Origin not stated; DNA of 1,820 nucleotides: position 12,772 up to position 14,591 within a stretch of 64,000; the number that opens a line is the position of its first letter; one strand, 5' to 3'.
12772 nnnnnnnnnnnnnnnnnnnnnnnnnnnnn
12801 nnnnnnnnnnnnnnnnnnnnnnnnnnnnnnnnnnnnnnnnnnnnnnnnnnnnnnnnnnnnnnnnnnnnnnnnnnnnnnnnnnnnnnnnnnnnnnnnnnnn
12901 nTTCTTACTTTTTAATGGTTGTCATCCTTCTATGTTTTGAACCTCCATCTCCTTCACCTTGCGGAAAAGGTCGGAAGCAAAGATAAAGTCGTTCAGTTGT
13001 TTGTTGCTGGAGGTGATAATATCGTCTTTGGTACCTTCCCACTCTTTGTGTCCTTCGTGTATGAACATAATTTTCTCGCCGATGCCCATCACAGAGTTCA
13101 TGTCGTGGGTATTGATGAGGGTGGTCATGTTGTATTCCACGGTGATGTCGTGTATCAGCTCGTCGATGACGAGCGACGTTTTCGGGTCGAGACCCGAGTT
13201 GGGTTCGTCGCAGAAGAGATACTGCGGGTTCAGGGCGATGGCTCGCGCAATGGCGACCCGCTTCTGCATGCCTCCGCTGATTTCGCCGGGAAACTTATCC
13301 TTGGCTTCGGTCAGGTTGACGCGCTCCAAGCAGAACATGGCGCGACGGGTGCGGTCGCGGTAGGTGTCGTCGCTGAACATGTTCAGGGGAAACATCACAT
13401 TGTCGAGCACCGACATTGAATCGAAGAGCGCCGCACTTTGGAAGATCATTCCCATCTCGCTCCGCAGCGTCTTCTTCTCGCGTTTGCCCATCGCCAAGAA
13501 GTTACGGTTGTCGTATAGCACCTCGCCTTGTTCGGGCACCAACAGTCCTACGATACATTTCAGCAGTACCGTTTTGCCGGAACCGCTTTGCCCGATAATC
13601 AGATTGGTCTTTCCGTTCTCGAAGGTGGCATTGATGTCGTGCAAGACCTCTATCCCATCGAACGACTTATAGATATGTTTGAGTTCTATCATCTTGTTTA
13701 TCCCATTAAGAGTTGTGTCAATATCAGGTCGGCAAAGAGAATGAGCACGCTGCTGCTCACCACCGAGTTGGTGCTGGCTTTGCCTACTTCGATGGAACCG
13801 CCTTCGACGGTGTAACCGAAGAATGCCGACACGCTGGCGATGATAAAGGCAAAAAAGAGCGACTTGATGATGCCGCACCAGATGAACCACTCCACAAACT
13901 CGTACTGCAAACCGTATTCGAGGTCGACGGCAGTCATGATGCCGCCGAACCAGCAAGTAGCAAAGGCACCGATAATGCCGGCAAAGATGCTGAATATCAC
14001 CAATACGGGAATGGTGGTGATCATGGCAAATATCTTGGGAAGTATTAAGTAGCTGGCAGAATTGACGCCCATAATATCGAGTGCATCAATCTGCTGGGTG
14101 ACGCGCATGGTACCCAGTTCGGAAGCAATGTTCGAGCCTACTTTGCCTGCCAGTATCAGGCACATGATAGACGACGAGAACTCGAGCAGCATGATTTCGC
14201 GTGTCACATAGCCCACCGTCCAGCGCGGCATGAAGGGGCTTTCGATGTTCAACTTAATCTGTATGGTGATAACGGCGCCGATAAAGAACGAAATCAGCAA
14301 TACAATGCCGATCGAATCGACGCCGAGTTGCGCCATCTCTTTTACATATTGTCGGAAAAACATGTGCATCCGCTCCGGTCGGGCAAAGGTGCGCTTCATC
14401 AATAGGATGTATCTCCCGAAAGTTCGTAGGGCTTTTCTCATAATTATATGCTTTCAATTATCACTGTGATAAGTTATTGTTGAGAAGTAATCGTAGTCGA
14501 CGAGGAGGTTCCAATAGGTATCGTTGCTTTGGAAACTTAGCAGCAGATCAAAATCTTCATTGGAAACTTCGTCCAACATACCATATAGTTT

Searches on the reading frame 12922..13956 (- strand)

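Call 4: search_protein_families(library=pfam, proteins=[window:12922-13956:-])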
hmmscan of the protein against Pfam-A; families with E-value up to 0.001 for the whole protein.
window:12922-13956:- (344 aa): 4 families
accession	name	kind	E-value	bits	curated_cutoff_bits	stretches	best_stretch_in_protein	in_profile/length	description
PF00005.33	ABC_tran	-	6.8e-32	111.4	25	1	105-253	1-136/137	ABC transporter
PF13304.12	AAA_21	-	6.4e-05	23.6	27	0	118-183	2-66/304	AAA domain, putative AbiEii toxin, Type IV TA system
PF13555.12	AAA_29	-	7.8e-05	22.8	27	1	111-143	18-50/61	P-loop containing region of AAA domain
PF13476.12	AAA_23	-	0.00049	21.2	27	1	106-139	11-43/201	AAA domain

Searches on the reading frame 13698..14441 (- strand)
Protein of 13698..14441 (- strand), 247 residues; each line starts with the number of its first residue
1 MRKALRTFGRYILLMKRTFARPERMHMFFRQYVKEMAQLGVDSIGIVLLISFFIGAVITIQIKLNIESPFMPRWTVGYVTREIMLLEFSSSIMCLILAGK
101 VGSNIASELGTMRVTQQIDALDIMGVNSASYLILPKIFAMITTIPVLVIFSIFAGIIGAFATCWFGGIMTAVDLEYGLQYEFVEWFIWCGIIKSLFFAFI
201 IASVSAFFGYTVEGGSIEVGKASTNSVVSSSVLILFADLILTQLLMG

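Call 4: search_protein_families(library=pfam, proteins=[window:13698-14441:-])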
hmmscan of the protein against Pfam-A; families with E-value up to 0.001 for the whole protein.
window:13698-14441:- (247 aa): 1 family
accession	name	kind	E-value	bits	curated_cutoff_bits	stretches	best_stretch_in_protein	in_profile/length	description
PF02405.21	MlaE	-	1.6e-60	204.8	22.5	1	33-244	2-212/212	Permease MlaE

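Call 58: find_encoding_contigs(protein=window:13698-14441:-, flank=5000, max_places=10)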
Protein window:13698-14441:- (247 aa): no gene with exactly this product is on record in the collection.
